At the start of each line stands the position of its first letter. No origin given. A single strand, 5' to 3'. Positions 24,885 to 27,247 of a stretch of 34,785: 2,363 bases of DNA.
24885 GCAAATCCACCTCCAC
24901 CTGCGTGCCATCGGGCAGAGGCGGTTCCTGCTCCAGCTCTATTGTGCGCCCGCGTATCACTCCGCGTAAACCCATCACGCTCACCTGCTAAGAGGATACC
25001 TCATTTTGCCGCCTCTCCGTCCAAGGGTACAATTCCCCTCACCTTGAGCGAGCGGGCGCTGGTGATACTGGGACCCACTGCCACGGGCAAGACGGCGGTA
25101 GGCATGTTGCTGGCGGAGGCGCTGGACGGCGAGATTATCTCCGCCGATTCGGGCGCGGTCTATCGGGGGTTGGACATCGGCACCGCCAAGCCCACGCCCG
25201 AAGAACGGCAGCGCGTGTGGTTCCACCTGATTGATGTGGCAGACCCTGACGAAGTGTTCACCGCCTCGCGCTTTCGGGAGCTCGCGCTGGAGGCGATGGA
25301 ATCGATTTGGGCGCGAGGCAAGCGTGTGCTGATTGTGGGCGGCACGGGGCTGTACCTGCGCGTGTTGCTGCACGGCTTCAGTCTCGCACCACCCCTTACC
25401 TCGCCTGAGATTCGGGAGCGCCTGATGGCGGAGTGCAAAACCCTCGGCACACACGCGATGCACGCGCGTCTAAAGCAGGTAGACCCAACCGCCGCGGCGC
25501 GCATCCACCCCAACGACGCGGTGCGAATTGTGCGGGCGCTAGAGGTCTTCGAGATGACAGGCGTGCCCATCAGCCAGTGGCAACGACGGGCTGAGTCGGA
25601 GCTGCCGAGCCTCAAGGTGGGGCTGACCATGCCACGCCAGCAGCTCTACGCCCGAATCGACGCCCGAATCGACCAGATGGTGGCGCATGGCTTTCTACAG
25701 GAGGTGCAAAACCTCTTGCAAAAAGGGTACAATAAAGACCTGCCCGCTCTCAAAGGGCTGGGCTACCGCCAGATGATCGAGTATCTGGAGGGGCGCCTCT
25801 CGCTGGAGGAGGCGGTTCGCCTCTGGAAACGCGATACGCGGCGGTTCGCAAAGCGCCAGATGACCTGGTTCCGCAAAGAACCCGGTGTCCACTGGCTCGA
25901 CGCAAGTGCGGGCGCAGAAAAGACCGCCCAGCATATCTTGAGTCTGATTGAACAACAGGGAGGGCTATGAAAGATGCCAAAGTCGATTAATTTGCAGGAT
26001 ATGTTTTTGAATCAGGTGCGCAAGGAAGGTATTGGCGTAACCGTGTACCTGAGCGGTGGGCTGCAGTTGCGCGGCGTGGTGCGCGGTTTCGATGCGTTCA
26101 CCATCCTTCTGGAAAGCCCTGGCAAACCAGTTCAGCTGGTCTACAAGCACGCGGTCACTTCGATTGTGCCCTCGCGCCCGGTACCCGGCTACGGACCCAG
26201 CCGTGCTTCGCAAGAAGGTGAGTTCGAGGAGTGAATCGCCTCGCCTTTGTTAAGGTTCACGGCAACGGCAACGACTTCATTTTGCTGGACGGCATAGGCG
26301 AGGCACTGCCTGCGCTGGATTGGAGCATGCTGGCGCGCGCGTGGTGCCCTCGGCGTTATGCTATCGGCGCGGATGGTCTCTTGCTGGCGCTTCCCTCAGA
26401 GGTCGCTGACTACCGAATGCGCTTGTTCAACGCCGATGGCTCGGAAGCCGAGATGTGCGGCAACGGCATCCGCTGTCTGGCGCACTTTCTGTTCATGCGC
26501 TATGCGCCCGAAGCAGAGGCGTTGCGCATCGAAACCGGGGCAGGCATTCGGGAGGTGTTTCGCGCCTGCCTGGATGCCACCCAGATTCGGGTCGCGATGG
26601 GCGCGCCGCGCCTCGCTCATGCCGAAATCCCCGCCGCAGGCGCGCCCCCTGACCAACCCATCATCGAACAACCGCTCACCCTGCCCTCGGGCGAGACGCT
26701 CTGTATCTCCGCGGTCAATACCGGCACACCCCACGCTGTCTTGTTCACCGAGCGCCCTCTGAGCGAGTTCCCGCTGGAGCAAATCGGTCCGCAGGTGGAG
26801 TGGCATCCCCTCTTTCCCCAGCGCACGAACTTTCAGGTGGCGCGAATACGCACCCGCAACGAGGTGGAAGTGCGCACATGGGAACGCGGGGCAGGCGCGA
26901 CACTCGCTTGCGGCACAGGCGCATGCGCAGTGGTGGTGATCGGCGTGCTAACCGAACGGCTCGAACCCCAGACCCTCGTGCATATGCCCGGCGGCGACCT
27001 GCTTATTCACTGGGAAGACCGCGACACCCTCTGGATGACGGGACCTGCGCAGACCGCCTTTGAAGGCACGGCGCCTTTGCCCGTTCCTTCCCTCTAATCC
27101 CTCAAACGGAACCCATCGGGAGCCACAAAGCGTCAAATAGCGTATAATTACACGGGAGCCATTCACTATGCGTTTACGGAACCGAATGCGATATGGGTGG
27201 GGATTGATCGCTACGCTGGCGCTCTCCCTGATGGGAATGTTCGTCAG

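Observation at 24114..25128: Toxin-antitoxin cassette bracketed by a ~100-bp duplication of the miaA promoter and 5' end, with copies differing almost only at synonymous sites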

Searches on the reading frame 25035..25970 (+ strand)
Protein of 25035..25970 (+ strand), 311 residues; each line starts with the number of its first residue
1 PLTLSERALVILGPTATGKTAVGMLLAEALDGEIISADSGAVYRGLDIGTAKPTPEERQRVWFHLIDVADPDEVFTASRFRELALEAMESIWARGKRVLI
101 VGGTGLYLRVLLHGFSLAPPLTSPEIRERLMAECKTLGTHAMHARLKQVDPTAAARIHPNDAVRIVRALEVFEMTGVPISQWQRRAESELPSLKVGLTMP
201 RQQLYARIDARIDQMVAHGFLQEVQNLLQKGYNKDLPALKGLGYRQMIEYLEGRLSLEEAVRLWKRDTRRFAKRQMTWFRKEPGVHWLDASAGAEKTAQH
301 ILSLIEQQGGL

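Call 5: search_protein_families(library=pfam, proteins=[window:25035-25970:+], max_evalue=0.01)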
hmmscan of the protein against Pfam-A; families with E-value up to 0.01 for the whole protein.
window:25035-25970:+ (311 aa): 3 families
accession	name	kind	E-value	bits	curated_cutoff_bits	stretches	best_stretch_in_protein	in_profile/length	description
PF01715.23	IPPT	-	1.6e-92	310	23.6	1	42-282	2-243/243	IPP transferase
PF01745.22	IPT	-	1.5e-07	31.5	20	1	9-104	4-99/233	Isopentenyl transferase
PF02224.24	Cytidylate_kin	-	0.0011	19.2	26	1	11-47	3-37/211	Cytidylate kinase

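Call 9: find_related_loci(query=window:25035-25970:+, collection=genome_contigs, flank=10000)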
Query window:25035-25970:+ (311 aa) in genome_contigs; peptide patterns used: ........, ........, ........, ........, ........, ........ (x = any residue, [..] = any of these).
599 stretches matched a pattern (row limit reached: there are more); 480 encode a relative of the query (tblastn E <= 1e-3); the best 80 are kept; 80 distinct loci.
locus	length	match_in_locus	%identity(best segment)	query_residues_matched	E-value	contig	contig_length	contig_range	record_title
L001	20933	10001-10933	95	1-311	0e+0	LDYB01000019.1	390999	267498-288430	MAG: Armatimonadetes bacterium DC 2616664678, whole genome shotgun sequence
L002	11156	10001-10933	93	1-311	0e+0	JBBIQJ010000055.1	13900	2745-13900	MAG: Armatimonadota bacterium isolate EPF170215_bin_323 NODE_687_length_13900_cov_3.27627, whole genome shotgun sequence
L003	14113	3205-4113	74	9-311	6e-153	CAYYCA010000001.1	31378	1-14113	MAG TPA_asm: uncultured Fimbriimonadales bacterium isolate binchicken_co170_10 genome assembly, contig: NODE_400_length_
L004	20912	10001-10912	75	7-310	4e-152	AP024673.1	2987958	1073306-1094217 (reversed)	MAG: Fimbriimonadales bacterium KatS3mg018 DNA, complete genome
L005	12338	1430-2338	73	9-311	5e-149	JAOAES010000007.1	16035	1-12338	MAG: Fimbriimonadales bacterium isolate SKW266 k141_498035, whole genome shotgun sequence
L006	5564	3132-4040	73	9-311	8e-150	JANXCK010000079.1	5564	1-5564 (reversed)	MAG: Fimbriimonadales bacterium isolate SKYB70 k141_244900, whole genome shotgun sequence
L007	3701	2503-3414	73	9-311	3e-153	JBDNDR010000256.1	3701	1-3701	MAG: Fimbriimonadales bacterium isolate RM_bin21_OCT21 C256, whole genome shotgun sequence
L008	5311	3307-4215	71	9-311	4e-148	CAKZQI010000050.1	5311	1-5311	MAG TPA_asm: uncultured Armatimonadetes bacterium isolate SRR5214706_bin.128_CONCOCT_v1.1_MAG genome assembly, contig: E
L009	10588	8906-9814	51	5-297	1e-91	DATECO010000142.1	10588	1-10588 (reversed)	MAG TPA_asm: Nitrospiria bacterium isolate SMAG_U8274 k141_2762489, whole genome shotgun sequence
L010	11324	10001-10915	48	9-311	2e-90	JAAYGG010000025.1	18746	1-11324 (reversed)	MAG: Bacillota bacterium isolate AS09scLD_203 24295_AS09, whole genome shotgun sequence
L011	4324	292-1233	48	4-307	1e-90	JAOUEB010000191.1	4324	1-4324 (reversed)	MAG: Nitrospira sp. isolate 4_1_Jan_SF_Bin51 4_1_Jan_SF_Bin51_scaffold_11220_c1, whole genome shotgun sequence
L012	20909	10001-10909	48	9-307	2e-89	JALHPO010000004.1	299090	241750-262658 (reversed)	MAG: Nitrospira sp. isolate bin.260 c_000000000204, whole genome shotgun sequence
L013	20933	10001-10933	46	1-307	7e-89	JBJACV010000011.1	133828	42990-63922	MAG: Nitrospira sp. isolate RAS-S14-bin2 k141_33025_length_133828_cov_30.9996, whole genome shotgun sequence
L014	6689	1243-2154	49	9-310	4e-89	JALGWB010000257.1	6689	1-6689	MAG: bacterium isolate Meg22_1214_Bin_137 Meg22_1214_Bin_137_scaffold_108593, whole genome shotgun sequence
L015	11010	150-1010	47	7-290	2e-88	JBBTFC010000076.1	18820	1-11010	MAG: Deltaproteobacteria bacterium isolate H14-bin053_1 H14_bin053_1_000000000076, whole genome shotgun sequence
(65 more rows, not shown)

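Call 45: find_homologous_proteins(query=window:25044-25970:+, max_evalue=1e-100)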
Query window:25044-25970:+ (308 aa): 111 proteins with E <= 1e-100 among 8000 candidates.
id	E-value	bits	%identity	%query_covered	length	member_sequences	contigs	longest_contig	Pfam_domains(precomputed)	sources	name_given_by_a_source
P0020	1.3e-187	640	94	100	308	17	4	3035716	PF01745.23,PF01715.24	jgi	jgi:tRNA dimethylallyltransferase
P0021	2.2e-164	564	82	100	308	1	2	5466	PF01745.23,PF01715.24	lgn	-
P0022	4.6e-163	559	81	100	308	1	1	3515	PF01745.23,PF01715.24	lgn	-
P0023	2.2e-156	537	78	100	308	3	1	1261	PF01745.23,PF01715.24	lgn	-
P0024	3.8e-152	523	77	98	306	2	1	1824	PF01745.23,PF01715.24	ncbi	-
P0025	1.1e-150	519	76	98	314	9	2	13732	PF01745.23,PF01715.24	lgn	-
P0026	4.6e-149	513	75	98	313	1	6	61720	PF01745.23,PF01715.24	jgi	jgi:tRNA dimethylallyltransferase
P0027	1.2e-148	512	75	98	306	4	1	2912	PF01745.23,PF01715.24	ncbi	-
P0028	2.6e-147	508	76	98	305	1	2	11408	PF01745.23,PF01715.24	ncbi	-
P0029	3.0e-147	507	75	99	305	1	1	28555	PF01745.23,PF01715.24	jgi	jgi:tRNA dimethylallyltransferase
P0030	7.7e-147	506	74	98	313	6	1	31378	PF01745.23,PF01715.24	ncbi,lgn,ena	-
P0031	8.2e-147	506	74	100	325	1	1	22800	PF01745.23,PF01715.24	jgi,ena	jgi:tRNA dimethylallyltransferase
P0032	8.2e-147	506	74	100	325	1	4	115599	PF01745.23,PF01715.24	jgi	jgi:tRNA dimethylallyltransferase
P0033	9.8e-147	506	76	98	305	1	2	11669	PF01745.23,PF01715.24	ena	-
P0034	1.2e-146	505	74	98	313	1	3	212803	PF01745.23,PF01715.24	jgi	jgi:tRNA dimethylallyltransferase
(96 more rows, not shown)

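Call 46: find_encoding_contigs(protein=P0020, flank=8000, max_places=8)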
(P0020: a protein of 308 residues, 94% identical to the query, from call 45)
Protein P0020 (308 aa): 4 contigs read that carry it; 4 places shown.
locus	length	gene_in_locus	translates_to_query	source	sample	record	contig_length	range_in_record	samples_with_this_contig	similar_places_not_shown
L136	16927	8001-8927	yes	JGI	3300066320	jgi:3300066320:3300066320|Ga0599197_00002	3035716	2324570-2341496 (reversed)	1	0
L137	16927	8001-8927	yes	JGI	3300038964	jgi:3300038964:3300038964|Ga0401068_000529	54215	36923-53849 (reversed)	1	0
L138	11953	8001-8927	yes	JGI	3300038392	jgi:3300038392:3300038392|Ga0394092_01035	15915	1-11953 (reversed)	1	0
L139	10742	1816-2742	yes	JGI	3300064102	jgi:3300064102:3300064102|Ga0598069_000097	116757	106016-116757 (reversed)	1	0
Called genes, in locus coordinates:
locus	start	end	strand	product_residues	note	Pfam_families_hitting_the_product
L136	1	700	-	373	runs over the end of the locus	-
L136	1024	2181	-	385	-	-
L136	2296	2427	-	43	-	-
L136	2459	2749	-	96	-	-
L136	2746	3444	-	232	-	-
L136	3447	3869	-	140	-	PF01850:PIN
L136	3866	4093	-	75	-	PF01954:AF2212-like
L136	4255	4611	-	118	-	-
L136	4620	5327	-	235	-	-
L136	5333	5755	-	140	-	PF01850:PIN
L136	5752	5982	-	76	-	-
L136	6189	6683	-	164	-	-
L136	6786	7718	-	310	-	-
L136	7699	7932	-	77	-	-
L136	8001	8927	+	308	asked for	PF01745:IPT (weak), PF01715:IPPT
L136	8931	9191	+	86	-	PF17209:Hfq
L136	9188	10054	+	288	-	PF01678:DAP_epimerase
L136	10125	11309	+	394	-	PF01435:Peptidase_M48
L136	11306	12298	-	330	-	PF00005:ABC_tran, PF13304:AAA_21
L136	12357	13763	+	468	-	PF07728:AAA_5 (faint), PF07724:AAA_2, PF00004:AAA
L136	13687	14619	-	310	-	PF01180:DHO_dh, PF01207:Dus (faint), PF00977:His_biosynth (weak)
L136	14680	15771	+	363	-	PF01784:DUF34_NIF3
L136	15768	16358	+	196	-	PF00072:Response_reg, PF03861:ANTAR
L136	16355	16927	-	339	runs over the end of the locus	PF28217:FAM81B (weak), PF01442:Apolipoprotein (weak)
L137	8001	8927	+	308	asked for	PF01745:IPT (weak), PF01715:IPPT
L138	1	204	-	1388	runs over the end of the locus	?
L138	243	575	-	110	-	PF03477:ATP-cone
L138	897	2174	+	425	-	PF02403:Seryl_tRNA_N, PF00587:tRNA-synt_2b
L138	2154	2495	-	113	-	PF01638:HxlR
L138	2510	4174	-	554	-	PF02463:SMC_N, PF13476:AAA_23, PF13304:AAA_21 (faint)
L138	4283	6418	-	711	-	-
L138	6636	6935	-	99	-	-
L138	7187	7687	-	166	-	PF01850:PIN (weak)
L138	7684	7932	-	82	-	-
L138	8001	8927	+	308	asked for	PF01745:IPT (weak), PF01715:IPPT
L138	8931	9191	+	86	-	PF17209:Hfq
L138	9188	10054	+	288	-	PF01678:DAP_epimerase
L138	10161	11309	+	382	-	PF01435:Peptidase_M48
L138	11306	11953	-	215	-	?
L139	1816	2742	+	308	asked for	PF01745:IPT (weak), PF01715:IPPT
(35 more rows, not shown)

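Call 47: find_encoding_contigs(protein=P0021, flank=6000, max_places=4)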
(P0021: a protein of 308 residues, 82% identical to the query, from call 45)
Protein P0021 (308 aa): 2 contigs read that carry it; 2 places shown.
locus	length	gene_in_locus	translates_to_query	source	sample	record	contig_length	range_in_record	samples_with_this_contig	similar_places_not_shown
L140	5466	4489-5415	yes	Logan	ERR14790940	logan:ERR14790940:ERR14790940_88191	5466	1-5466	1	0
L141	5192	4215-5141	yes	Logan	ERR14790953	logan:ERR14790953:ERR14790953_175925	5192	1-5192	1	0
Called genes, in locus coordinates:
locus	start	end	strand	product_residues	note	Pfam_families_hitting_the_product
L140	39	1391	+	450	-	PF02403:Seryl_tRNA_N, PF00587:tRNA-synt_2b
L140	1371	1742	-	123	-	PF01638:HxlR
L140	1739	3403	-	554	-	PF02463:SMC_N, PF13476:AAA_23 (weak), PF13304:AAA_21 (faint)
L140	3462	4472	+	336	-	-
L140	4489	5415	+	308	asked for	PF01745:IPT (weak), PF01715:IPPT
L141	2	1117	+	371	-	?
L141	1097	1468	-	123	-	PF01638:HxlR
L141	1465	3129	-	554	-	PF02463:SMC_N, PF13476:AAA_23 (weak), PF13304:AAA_21 (faint)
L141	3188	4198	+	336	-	-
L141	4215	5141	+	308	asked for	PF01745:IPT (weak), PF01715:IPPT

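Call 48: find_encoding_contigs(protein=P0022, flank=6000, max_places=4)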
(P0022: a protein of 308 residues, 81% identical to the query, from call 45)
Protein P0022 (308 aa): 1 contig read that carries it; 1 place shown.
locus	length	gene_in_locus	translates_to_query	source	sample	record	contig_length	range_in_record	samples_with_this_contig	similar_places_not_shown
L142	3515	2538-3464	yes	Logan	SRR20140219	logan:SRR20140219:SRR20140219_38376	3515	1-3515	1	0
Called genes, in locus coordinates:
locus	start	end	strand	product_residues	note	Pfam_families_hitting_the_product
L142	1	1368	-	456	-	?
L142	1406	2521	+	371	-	-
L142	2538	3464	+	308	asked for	PF01745:IPT (weak), PF01715:IPPT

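Call 87: search_protein_families(library=pfam, proteins=[L001:7789-8748:-, L138:4283-6724:-, L136:6786-7718:-, L136:7699-7932:-, L001:9193-9672:-, L001:9612-9839:-, L001:5456-5731:-], max_evalue=0.01)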
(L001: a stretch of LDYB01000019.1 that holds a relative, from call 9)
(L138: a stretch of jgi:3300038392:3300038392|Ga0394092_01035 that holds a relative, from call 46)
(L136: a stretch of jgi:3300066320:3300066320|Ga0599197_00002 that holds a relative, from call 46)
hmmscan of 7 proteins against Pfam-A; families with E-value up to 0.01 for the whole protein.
L001:7789-8748:- (319 aa): 1 family
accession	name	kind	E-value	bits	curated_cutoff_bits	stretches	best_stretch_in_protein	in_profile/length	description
PF07694.17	5TM-5TMR_LYT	-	0.002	18.2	24.6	1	235-301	51-119/169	5TMR of 5TMR-LYT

L138:4283-6724:- (813 aa): 0 families

L136:6786-7718:- (310 aa): 1 family
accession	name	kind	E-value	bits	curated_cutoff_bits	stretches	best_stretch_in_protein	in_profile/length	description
PF01850.27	PIN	-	0.00064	20.8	23.6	1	5-78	2-75/120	PIN domain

L136:7699-7932:- (77 aa): 0 families

L001:9193-9672:- (159 aa): 1 family
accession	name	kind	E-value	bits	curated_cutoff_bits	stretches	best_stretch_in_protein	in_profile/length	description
PF01850.27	PIN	-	3.9e-10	40.8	23.6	1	24-144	2-118/120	PIN domain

L001:9612-9839:- (75 aa): 1 family
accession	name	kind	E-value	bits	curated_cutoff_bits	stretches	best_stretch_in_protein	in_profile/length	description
PF20468.4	HPS6_C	-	0.0025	17.3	27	1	19-64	92-135/387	Hermansky-Pudlak syndrome 6 protein C-terminal domain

L001:5456-5731:- (91 aa): 0 families

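Call 88: search_protein_families(library=ncbifam, proteins=[L001:7789-8748:-], max_evalue=0.01)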
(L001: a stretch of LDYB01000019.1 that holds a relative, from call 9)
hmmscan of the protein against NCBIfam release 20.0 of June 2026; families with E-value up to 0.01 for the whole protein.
L001:7789-8748:- (319 aa): 3 families
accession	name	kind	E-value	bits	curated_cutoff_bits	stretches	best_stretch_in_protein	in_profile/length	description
TIGR03696.1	Rhs_assc_core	domain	1.8e-17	63.6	32.5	1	141-192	21-75/76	RHS repeat-associated core domain-containing protein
NF041261.1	RHS_core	equivalog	5.1e-06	24.6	2000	1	144-191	1211-1259/1261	RHS element core protein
NF009461.0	PRK12821.1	equivalog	0.0004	19.1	399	1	198-309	69-181/477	aspartyl/glutamyl-tRNA amidotransferase subunit C-like protein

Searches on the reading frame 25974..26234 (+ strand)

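Call 5: search_protein_families(library=pfam, proteins=[window:25974-26234:+], max_evalue=0.01)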
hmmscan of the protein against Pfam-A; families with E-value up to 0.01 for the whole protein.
window:25974-26234:+ (86 aa): 1 family
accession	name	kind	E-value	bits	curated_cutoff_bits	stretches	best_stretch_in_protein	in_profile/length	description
PF17209.9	Hfq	-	8.8e-28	96.2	27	1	7-70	1-63/64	Hfq protein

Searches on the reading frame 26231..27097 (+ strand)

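Call 5: search_protein_families(library=pfam, proteins=[window:26231-27097:+], max_evalue=0.01)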
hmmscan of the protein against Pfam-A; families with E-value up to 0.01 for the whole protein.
window:26231-27097:+ (288 aa): 2 families
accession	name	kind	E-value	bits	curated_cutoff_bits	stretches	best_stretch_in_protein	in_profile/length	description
PF01678.24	DAP_epimerase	-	1.1e-53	180.9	34.7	2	161-274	2-119/121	Diaminopimelate epimerase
PF02567.21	PhzC-PhzF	-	0.0004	20.4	27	1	52-171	44-159/281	Phenazine biosynthesis-like protein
